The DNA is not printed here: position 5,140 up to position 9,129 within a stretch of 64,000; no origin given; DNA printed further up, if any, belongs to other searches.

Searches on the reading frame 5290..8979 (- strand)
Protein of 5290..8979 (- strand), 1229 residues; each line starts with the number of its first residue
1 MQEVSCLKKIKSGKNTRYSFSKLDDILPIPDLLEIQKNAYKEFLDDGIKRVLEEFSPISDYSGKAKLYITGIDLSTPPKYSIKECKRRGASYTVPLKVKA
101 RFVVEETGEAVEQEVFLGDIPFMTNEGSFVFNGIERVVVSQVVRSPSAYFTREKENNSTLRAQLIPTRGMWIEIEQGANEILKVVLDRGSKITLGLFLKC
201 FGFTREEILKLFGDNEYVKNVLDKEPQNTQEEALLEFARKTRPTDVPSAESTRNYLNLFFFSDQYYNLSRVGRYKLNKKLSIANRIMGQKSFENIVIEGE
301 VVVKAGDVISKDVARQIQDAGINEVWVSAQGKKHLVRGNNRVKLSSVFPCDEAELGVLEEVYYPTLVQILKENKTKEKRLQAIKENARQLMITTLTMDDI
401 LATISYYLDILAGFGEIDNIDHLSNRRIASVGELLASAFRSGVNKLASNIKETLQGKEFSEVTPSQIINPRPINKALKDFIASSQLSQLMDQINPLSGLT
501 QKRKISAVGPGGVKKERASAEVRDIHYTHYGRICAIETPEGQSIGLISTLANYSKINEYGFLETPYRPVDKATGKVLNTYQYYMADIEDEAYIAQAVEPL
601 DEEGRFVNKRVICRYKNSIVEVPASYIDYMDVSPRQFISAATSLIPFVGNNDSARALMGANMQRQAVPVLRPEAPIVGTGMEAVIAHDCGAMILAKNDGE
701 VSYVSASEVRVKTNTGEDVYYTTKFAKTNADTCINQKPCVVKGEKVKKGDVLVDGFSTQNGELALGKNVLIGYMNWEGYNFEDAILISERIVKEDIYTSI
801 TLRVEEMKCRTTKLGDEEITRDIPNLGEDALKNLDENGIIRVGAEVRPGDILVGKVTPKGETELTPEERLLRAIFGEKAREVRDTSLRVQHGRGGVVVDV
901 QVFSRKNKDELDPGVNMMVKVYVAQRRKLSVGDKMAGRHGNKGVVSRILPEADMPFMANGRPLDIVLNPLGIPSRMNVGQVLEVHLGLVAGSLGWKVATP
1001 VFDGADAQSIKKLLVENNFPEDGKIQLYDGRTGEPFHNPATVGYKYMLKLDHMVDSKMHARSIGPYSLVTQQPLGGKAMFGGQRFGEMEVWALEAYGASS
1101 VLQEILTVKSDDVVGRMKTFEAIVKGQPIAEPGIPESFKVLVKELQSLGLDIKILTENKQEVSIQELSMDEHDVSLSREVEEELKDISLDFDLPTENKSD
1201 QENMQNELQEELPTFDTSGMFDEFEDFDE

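Call 7: search_protein_families(library=ncbifam, proteins=[window:5290-8979:-], max_evalue=0.00001)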
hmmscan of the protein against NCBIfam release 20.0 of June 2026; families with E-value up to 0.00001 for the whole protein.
window:5290-8979:- (1229 aa): 7 families
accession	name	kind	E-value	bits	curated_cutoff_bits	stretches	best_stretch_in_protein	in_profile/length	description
NF001616.1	PRK00405.1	equivalog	0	1523.2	896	1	16-1155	2-1095/1096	DNA-directed RNA polymerase subunit beta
TIGR02013.1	rpoB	equivalog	0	1501.4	801.15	3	208-908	290-895/1238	DNA-directed RNA polymerase subunit beta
NF007172.0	PRK09603.1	equivalog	5.3e-301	1002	5372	4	391-908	428-949/2890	DNA-directed RNA polymerase subunit beta/beta'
NF011417.0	PRK14844.1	equivalog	4.1e-287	956.3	4632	5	392-910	438-961/2839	DNA-directed RNA polymerase subunit beta/beta'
NF006335.0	PRK08565.1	equivalog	1.5e-111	373.8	1402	2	765-1113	713-1052/1116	DNA-directed RNA polymerase subunit B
TIGR03670.1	rpoB_arch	equivalog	3.1e-80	270.1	811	1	764-1114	196-537/599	DNA-directed RNA polymerase subunit B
NF007175.0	PRK09606.1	equivalog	2.8e-27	95.4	355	1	405-557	314-471/496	DNA-directed RNA polymerase subunit B''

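Call 16: find_related_loci(query=window:5290-8979:-, collection=genome_contigs, flank=10000)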
Query window:5290-8979:- (1229 aa) in genome_contigs; peptide patterns used: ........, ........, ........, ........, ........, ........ (x = any residue, [..] = any of these).
539 stretches matched a pattern; 393 encode a relative of the query (tblastn E <= 1e-3); the best 80 are kept; 80 distinct loci.
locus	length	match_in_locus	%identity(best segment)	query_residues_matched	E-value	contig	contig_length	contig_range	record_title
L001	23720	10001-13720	85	1-1228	0e+0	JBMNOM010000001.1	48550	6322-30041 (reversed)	MAG: Christensenellales bacterium isolate SBF912SR4HQ0011 scaffold_1324_c1, whole genome shotgun sequence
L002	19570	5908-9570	87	1-1220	0e+0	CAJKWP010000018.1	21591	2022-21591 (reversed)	MAG TPA_asm: uncultured Catabacter sp. isolate ERR321643-bin.22 genome assembly, contig: NODE_1612_length_21591_cov_5.20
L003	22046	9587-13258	81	2-1229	0e+0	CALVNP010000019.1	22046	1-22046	MAG: uncultured Clostridia bacterium isolate E07__bin144 genome assembly, contig: E07__k127_2995642, whole genome shotgu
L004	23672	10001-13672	81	1-1229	0e+0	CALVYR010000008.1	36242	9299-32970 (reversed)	MAG: uncultured Clostridia bacterium isolate BRZ_GA__bin74 genome assembly, contig: BRZ_GA__NODE_1761_length_36242_cov_8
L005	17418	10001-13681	80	1-1229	0e+0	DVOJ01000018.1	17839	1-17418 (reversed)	MAG TPA_asm: Candidatus Caccopulliclostridium gallistercoris isolate CHK186-9395 CHK186__C302460_L17839_ERR3414581, whol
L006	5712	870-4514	78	7-1226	0e+0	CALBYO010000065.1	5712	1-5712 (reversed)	MAG TPA_asm: uncultured Firmicutes bacterium isolate SRR1747063_bin.14_CONCOCT_v1.1_MAG genome assembly, contig: ERZ8082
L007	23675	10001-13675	78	2-1229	0e+0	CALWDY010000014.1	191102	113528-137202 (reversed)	MAG: uncultured Clostridia bacterium isolate E03__bin344 genome assembly, contig: E03__k127_429894, whole genome shotgun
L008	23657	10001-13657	78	5-1226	0e+0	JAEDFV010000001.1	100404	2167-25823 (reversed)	MAG: Clostridia bacterium isolate MAG093 NODE_81_length_100404_cov_6.585058, whole genome shotgun sequence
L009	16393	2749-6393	78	7-1226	0e+0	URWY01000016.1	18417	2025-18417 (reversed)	uncultured Firmicutes bacterium isolate UMGS1429 genome assembly, contig: NODE_1044_length_18417_cov_5.755473, whole gen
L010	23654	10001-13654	78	7-1229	0e+0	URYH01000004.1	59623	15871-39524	uncultured Clostridiales bacterium isolate UMGS1470 genome assembly, contig: NODE_369_length_59623_cov_4.519826, whole g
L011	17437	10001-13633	78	2-1212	0e+0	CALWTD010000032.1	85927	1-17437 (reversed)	MAG: uncultured Clostridia bacterium isolate E10__bin279 genome assembly, contig: E10__k127_4971928, whole genome shotgu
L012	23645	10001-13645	79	7-1226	0e+0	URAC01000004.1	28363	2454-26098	uncultured Firmicutes bacterium isolate UMGS808 genome assembly, contig: NODE_251_length_28363_cov_12.918857, whole geno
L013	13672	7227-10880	78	7-1229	0e+0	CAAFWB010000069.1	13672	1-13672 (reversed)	MAG TPA_asm: Clostridia bacterium, isolate HGM11348, WGS project CAAFWB010000000 data, contig: SRS475534_10_k119_196802,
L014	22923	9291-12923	78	2-1212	0e+0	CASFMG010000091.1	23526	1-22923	uncultured Christensenella sp. isolate SI.O63.metabat-bins.3 genome assembly, contig: SI.O63.metabat-bins.3.fa_k141_4202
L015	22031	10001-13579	79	2-1192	0e+0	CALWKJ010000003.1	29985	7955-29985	MAG: uncultured Clostridia bacterium isolate BRZ_BV__bin68 genome assembly, contig: BRZ_BV__NODE_1435_length_29985_cov_4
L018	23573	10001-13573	79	2-1191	0e+0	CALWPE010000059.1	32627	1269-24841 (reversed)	MAG: uncultured Clostridia bacterium isolate E04__bin364 genome assembly, contig: E04__k127_8235693, whole genome shotgu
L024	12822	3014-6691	76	1-1228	0e+0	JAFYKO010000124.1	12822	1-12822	MAG: Clostridia bacterium isolate RGIG7175 Water_buffalos_Cecum-1__c734019, whole genome shotgun sequence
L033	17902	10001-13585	76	1-1192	0e+0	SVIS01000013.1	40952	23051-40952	MAG: Clostridiales bacterium isolate SIG415 NODE_21128_length_40952_cov_3.357257, whole genome shotgun sequence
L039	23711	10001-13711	76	1-1229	0e+0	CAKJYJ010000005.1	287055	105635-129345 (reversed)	Clostridiales bacterium isolate MAG-R039 genome assembly, contig: k141_4562, whole genome shotgun sequence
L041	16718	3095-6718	76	1-1203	0e+0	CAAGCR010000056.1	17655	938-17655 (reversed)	MAG TPA_asm: Clostridia bacterium, isolate HGM11367, WGS project CAAGCR010000000 data, contig: SRS476120_20_k119_160510,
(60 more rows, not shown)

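Call 74: find_related_loci(query=L001:3-2999:+, collection=genome_contigs, flank=10000)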
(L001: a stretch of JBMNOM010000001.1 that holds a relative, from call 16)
Query L001:3-2999:+ (999 aa) in genome_contigs; peptide patterns used: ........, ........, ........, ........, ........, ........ (x = any residue, [..] = any of these).
155 stretches matched a pattern; 1 encode a relative of the query (tblastn E <= 1e-3); 1 distinct loci.
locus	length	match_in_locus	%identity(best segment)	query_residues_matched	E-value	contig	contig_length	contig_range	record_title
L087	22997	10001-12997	100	1-999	0e+0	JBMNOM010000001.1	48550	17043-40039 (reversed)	MAG: Christensenellales bacterium isolate SBF912SR4HQ0011 scaffold_1324_c1, whole genome shotgun sequence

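Call 92: search_protein_families(library=pfam, proteins=[L004:8671-9633:+, L018:8029-9045:+, L033:8361-9683:+, L039:7779-9263:+, L012:5852-9481:+, L024:217-2040:+, L041:112-2508:+], max_evalue=0.001)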
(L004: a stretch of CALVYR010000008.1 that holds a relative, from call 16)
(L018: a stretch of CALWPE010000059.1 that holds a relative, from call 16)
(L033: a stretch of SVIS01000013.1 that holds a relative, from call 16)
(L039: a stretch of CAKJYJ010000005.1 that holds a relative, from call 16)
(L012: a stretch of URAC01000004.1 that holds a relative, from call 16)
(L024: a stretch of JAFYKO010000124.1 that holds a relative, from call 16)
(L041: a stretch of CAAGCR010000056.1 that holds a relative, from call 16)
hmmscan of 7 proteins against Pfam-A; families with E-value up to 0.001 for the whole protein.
L004:8671-9633:+ (320 aa): 0 families

L018:8029-9045:+ (338 aa): 0 families

L033:8361-9683:+ (440 aa): 2 families
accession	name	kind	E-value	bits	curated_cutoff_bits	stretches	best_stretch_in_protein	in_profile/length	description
PF13306.12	LRR_5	-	1e-31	109.9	27.7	1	280-405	5-126/127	BspA type Leucine rich repeat region (6 copies)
PF13855.12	LRR_8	-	6.2e-05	23.1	27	0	367-412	12-58/61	Leucine rich repeat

L039:7779-9263:+ (494 aa): 5 families
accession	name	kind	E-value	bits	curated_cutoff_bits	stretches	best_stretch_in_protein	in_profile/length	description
PF03796.21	DnaB_C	-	3.5e-96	321.9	27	1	189-446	1-254/255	DnaB-like helicase C terminal domain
PF00772.26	DnaB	-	7.8e-31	106.6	23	1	15-115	2-102/103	DnaB-like helicase N terminal domain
PF13481.12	AAA_25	-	6e-09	36.2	27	1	204-367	30-190/195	AAA domain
PF06745.19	ATPase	-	4.9e-07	29.8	26.6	1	191-351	2-152/231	KaiC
PF20720.3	nSTAND3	-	0.00086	19.5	27.2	0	196-242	6-46/155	Novel STAND NTPase 3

L012:5852-9481:+ (1209 aa): 2 families
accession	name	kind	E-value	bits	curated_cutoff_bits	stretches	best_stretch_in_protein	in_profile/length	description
PF13306.12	LRR_5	-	4.5e-177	579.7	27.7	7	821-939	2-117/127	BspA type Leucine rich repeat region (6 copies)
PF13855.12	LRR_8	-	1.3e-25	89.4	27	0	887-926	12-52/61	Leucine rich repeat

L024:217-2040:+ (607 aa): 0 families

L041:112-2508:+ (798 aa): 6 families
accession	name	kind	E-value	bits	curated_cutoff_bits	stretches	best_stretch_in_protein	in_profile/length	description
PF03382.20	DUF285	-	1.1e-69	232.2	25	5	538-647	14-111/120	Mycoplasma protein of unknown function, DUF285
PF24758.1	LRR_At5g56370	-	7.9e-09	35.9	27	0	484-571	12-96/227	FBD-associated F-box protein At5g56370, LRR repeats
PF12799.13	LRR_4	-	2.1e-08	34.6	27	0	405-439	4-35/44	Leucine Rich repeats (2 copies)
PF23952.1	LRR_EndoS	-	7.8e-07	29.8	27.9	0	585-692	12-114/116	Endo-beta-N-acetylglucosaminidase EndoS LRR domain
PF13855.12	LRR_8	-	1.1e-06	28.8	27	0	528-570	18-58/61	Leucine rich repeat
PF25019.1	LRR_R13L1-DRL21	-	0.0004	20.7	27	0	465-544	51-126/127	R13L1/DRL21 LRRs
